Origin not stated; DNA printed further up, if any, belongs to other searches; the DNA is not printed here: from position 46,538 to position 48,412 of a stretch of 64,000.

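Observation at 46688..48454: NERD-like/SEC-C protein followed in frame, after one TAA, by the tail of a Cys-for-Ser trypsin-fold protease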

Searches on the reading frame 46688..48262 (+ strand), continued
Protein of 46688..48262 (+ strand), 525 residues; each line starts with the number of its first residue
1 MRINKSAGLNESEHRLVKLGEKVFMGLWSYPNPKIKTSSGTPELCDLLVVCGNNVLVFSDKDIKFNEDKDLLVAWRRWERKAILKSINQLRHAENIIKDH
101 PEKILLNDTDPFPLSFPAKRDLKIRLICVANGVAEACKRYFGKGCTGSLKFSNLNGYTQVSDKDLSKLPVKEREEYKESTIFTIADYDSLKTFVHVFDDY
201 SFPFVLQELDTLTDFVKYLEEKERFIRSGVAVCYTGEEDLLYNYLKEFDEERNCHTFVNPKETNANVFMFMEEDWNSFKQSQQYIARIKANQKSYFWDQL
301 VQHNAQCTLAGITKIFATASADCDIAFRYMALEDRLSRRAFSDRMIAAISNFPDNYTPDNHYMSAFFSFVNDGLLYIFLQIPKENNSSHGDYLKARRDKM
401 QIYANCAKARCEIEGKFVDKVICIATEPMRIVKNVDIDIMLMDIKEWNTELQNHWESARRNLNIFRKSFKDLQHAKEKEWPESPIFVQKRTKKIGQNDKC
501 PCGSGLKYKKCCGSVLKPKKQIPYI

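Call 55: fold_search(model_id=the predicted structure, library=pdb)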
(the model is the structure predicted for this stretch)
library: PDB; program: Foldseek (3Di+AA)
matches with E <= 10: 279; with E <= 0.001: 0
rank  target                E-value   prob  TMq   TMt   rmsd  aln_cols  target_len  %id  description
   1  8ki7_A                1.4e-02  0.23  0.10  0.04  19.9       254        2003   11  Structure of Tomato spotted wilt virus L protein contained endoH domain binding to 3'5'vRNA (released 2024-09-25)
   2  7fiv_B                3.7e-02  0.12  0.14  0.11  23.1       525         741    8  Crystal structure of the complex formed by Wolbachia cytoplasmic incompatibility factors CidA and CidBND1-ND2 from wPi (released 2022-04-06)
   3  9dou_A                1.0e-01  0.57  0.12  0.07   6.2        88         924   20  Taeniopygia guttata R2 retrotransposon (R2Tg) initiating target-primed reverse transcription (released 2025-05-21)
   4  9c1m_G                1.1e-01  0.14  0.13  0.16  18.3       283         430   16  HerA-DUF assembly 1 (released 2025-06-04)
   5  8iby_C                1.6e-01  0.69  0.14  0.10   5.4       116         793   12  Structure of R2 with 5'ORF (released 2023-09-20)
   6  2eb0_A                1.9e-01  0.08  0.10  0.15  16.0       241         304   10  Crystal structure of Methanococcus jannaschii putative family II inorganic pyrophosphatase (released 2007-08-07)
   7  5o7o_B                3.7e-01  0.18  0.10  0.28   9.0       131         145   10  The crystal structure of DfoC, the desferrioxamine biosynthetic pathway acetyltransferase/Non-Ribosomal Peptide Synthe (released 2018-02-28)
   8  7orj_A                3.9e-01  0.06  0.09  0.03  20.5       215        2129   15  La Crosse virus polymerase at transcription capped RNA cleavage stage (released 2022-02-16)
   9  3h4r                  4.4e-01  0.07  0.10  0.18  19.5       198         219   11  Crystal structure of E. coli RecE exonuclease (released 2009-05-26)
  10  5trc_B                4.7e-01  0.07  0.09  0.11  14.8       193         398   10  Crystal structure of phosphorylated AC3-AC5 domains of yeast acetyl-CoA carboxylase (released 2016-12-07)
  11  7fiw_A                4.9e-01  0.04  0.13  0.10  23.5       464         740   10  Crystal structure of the complex formed by Wolbachia cytoplasmic incompatibility factors CidAwMel(ST) and CidBND1-ND2  (released 2022-04-06)
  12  7orn_A                5.6e-01  0.02  0.07  0.03  22.1       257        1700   16  La Crosse virus polymerase at replication initiation stage (released 2022-02-16)
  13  9pd4_S                6.3e-01  0.01  0.06  0.07  44.8       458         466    9  NER dual incision complex - DuIM (released 2026-02-18)
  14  9nl3_A                6.6e-01  0.25  0.11  0.06   5.9        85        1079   21  Structure of R2 retrotransposon protein from Taeniopygia guttata initiating target-primed reverse transcription (released 2025-06-18)
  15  8zrs_B                6.6e-01  0.03  0.07  0.11  19.7       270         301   10  Crystal structure of Skd3, AAA+ only (released 2025-06-11)
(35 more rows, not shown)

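Call 57: search_solved_structures(query=A1, max_evalue=10, show_alignments=0)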
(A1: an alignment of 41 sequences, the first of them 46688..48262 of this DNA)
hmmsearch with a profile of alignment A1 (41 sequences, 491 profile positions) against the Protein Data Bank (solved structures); distinct sequences matched with E-value up to 10: 11.
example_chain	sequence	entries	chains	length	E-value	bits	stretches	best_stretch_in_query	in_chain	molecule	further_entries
9l6b_C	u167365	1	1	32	1.4e-09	40.3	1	465-489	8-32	UPF0225 protein YchJ -C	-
1ozb_I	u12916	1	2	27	5.9e-09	38.2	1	468-489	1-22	Preprotein translocase secA subunit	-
3iqy_A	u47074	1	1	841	1.4e-08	36.9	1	431-489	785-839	Protein translocase subunit secA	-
1tf2_A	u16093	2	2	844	1.4e-08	36.9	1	431-489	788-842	Preprotein translocase secA subunit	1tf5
1sx0_A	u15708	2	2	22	1.7e-08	36.7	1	468-489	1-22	SecA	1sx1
1tm6_A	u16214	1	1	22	4.8e-08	35.2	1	470-489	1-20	Preprotein translocase secA subunit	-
2i9w_A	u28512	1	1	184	8.3e-05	24.5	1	438-489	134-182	Hypothetical protein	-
5vae_A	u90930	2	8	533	0.025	16.3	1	51-88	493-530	Accessory Sec system protein Asp1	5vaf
9l6b_A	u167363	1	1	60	0.58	11.8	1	473-489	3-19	UPF0225 protein YchJ -A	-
2jq5_A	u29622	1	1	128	1.1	10.9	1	474-488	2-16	SEC-C motif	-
9vxg_A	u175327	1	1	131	2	10.1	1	473-489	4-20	UPF0225 protein YchJ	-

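Call 63: find_encoding_contigs(protein=P0110, flank=3000, max_places=2)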
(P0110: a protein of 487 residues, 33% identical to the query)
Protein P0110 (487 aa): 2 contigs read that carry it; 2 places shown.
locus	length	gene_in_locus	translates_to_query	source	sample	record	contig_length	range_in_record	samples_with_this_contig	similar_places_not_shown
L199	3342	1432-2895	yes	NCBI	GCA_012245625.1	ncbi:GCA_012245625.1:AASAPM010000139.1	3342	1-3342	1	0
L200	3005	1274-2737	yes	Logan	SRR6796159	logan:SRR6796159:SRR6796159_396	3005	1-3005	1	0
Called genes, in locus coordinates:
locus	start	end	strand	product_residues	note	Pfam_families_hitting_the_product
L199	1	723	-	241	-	PF13356:Arm-DNA-bind_3, PF14659:Phage_int_SAM_3 (weak), PF22022:Phage_int_M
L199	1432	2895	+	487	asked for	PF02810:SEC-C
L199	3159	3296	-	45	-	-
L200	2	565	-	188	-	?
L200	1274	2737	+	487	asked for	PF02810:SEC-C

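Call 68: search_protein_families(library=pfam, proteins=[P0040, P0050, P0079, P0089, P0092, P0057, P0099, P0111, P0115, P0120], max_evalue=1)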
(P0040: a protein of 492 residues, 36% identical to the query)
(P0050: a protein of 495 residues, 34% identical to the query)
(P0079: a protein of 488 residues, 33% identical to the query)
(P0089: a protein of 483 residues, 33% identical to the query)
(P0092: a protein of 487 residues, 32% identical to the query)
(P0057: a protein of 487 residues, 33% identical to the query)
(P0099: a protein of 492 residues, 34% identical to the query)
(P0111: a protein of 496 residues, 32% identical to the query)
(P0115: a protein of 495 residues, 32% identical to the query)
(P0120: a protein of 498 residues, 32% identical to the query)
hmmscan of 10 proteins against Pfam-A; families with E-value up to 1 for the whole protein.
P0040 (492 aa): 2 families
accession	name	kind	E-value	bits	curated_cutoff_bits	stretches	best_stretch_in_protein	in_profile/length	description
PF02810.21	SEC-C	-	4.9e-08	33.1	20.4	1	468-485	1-18/19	SEC-C motif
PF08378.17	NERD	-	0.00078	20.4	22.1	1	7-99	3-93/111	Nuclease-related domain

P0050 (495 aa): 1 family
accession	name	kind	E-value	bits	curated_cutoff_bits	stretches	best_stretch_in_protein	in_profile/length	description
PF02810.21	SEC-C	-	2.2e-10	40.6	20.4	1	474-491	1-18/19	SEC-C motif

P0079 (488 aa): 1 family
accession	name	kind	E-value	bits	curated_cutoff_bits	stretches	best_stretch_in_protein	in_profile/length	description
PF02810.21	SEC-C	-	2.3e-10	40.5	20.4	1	468-486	1-19/19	SEC-C motif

P0089 (483 aa): 1 family
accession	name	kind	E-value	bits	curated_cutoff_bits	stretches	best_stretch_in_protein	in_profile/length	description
PF02810.21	SEC-C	-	6.7e-09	35.9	20.4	1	465-482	1-18/19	SEC-C motif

P0092 (487 aa): 1 family
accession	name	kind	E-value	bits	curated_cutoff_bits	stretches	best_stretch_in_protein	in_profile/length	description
PF02810.21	SEC-C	-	4.4e-10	39.7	20.4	1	467-484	1-18/19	SEC-C motif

P0057 (487 aa): 1 family
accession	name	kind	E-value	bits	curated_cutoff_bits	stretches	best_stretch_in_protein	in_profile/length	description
PF02810.21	SEC-C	-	2.4e-08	34.1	20.4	1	469-487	1-19/19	SEC-C motif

P0099 (492 aa): 1 family
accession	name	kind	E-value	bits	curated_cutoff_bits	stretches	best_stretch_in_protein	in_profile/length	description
PF02810.21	SEC-C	-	1.3e-08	35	20.4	1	472-490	1-19/19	SEC-C motif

P0111 (496 aa): 1 family
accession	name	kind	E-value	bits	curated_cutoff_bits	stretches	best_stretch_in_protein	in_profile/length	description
PF02810.21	SEC-C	-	1.5e-08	34.8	20.4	1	478-496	1-19/19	SEC-C motif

P0115 (495 aa): 2 families
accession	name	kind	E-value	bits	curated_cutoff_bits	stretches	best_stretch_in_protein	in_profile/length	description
PF02810.21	SEC-C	-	5.1e-09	36.3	20.4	1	475-493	1-19/19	SEC-C motif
PF09776.14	Mitoc_L55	-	0.067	13.4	25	1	389-450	34-88/116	Mitochondrial ribosomal protein L55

P0120 (498 aa): 1 family
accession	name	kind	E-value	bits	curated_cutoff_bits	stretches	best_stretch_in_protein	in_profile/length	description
PF02810.21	SEC-C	-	2.2e-08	34.3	20.4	1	478-495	1-18/19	SEC-C motif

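Call 69: find_encoding_contigs(protein=P0001, flank=6000, max_places=3)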
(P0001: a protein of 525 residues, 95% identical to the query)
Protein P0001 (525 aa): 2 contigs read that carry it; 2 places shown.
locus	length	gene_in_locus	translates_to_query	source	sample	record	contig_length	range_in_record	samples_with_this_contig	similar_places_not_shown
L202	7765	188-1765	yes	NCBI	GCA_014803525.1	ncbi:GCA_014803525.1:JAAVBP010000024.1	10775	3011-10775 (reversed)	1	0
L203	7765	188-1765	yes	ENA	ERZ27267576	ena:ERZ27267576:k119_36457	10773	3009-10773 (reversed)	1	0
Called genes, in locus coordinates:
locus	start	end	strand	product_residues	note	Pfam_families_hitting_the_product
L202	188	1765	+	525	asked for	PF02810:SEC-C (weak)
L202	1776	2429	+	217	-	-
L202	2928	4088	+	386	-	-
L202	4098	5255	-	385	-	PF01520:Amidase_3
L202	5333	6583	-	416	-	-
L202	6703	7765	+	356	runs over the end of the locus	PF03462:PCRF, PF00472:RF-1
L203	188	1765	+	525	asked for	PF02810:SEC-C (weak)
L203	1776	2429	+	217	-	-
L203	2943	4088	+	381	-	-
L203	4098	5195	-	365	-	PF01520:Amidase_3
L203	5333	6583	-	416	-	-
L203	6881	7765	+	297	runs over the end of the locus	PF03462:PCRF, PF00472:RF-1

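Call 79: search_protein_families(library=pfam, proteins=[L009:9590-10240:+, L202:1776-2426:+], max_evalue=1)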
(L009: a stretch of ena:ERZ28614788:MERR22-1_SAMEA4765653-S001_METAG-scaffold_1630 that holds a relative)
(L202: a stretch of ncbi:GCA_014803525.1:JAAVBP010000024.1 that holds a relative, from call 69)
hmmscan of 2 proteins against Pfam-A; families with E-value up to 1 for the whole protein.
L009:9590-10240:+ (217 aa): 1 family
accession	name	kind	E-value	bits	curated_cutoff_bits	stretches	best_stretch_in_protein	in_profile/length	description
PF25536.1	DUF7920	-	0.016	14.7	27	1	15-96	128-210/315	Domain of unknown function (DUF7920)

L202:1776-2426:+ (217 aa): 0 families
